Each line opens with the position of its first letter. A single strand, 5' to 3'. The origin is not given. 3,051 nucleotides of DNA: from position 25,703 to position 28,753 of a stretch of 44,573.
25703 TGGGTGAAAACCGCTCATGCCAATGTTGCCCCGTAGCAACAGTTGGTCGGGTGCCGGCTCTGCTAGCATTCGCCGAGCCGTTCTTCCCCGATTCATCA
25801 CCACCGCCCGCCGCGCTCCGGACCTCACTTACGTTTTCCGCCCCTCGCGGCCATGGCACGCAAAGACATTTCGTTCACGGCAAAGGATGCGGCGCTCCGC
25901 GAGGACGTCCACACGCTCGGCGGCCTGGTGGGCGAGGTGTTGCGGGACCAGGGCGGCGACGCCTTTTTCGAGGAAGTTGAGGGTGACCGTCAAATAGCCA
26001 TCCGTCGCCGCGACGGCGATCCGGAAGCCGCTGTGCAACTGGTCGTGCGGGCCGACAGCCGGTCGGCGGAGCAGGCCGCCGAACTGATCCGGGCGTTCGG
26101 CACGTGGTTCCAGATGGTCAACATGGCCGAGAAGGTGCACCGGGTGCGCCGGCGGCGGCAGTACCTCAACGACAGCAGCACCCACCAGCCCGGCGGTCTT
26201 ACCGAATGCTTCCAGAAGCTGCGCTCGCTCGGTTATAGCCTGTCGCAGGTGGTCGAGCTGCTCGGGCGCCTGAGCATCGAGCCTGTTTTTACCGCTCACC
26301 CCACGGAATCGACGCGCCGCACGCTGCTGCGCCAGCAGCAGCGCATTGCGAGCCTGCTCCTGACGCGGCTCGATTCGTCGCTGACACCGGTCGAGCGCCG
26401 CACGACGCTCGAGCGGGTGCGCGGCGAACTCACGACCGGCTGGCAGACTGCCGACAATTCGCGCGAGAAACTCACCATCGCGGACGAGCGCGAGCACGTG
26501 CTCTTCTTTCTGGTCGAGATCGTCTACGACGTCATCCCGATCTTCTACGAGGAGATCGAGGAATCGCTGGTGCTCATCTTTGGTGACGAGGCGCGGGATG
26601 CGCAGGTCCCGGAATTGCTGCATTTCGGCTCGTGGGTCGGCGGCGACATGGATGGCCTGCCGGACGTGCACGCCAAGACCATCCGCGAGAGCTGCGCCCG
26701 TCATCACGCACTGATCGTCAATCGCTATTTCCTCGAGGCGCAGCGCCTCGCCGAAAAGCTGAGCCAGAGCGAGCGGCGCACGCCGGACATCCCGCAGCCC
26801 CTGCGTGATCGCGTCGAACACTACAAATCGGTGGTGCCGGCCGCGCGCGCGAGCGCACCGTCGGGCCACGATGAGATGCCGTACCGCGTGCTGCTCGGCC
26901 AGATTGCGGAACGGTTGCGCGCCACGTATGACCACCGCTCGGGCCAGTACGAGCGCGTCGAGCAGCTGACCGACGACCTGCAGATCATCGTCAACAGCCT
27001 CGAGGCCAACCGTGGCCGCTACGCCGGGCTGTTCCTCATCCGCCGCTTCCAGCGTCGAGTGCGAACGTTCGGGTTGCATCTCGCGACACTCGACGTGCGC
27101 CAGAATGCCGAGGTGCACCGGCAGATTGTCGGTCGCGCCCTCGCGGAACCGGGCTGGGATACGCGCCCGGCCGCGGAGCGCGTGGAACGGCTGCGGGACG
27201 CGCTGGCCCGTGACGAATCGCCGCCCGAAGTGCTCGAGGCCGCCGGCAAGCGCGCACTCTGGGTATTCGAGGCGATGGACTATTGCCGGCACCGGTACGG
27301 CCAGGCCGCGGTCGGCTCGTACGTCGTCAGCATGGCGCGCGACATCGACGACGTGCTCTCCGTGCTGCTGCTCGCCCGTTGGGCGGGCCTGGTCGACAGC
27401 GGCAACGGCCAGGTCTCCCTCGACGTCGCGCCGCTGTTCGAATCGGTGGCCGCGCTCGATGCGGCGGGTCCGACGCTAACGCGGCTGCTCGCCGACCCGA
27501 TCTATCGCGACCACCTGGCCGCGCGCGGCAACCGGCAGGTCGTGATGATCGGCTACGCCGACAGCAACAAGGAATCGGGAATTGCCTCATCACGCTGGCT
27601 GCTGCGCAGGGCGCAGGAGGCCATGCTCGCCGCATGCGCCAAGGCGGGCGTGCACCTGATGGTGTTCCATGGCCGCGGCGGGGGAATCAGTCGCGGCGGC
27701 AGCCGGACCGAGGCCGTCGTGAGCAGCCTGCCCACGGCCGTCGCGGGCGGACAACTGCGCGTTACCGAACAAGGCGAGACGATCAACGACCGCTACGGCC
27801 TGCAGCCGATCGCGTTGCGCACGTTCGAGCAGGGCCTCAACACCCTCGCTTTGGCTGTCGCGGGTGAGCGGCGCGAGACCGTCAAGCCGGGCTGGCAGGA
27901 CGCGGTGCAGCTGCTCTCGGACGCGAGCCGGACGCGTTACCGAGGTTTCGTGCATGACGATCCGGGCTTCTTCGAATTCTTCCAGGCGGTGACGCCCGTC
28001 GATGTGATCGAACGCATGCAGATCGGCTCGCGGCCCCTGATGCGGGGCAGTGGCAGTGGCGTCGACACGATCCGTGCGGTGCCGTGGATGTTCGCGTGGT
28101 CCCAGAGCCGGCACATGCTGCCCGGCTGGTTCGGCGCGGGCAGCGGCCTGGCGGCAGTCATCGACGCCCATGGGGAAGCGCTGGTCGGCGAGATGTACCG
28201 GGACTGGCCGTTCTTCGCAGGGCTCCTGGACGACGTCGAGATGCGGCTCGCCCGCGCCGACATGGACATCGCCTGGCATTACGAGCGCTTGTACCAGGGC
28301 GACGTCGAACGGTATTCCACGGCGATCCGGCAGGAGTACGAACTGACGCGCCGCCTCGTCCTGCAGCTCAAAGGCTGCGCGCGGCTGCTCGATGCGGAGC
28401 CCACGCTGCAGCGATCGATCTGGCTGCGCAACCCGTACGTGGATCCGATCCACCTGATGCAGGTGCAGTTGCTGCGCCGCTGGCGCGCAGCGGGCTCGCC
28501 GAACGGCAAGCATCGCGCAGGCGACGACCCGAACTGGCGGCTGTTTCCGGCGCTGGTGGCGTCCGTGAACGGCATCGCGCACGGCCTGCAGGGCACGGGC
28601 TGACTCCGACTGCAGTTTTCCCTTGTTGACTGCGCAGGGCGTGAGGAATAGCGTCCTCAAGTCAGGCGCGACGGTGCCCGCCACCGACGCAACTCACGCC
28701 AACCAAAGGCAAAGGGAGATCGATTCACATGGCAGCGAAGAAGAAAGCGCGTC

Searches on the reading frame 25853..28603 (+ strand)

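Call 9: search_protein_families(library=pfam, proteins=[window:25853-28603:+], max_evalue=0.001)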
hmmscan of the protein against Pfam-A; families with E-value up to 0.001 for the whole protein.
window:25853-28603:+ (916 aa): 1 family
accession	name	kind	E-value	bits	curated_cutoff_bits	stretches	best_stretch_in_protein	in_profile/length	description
PF00311.23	PEPcase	-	5.9e-237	789.4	22.4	1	15-916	1-919/919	Phosphoenolpyruvate carboxylase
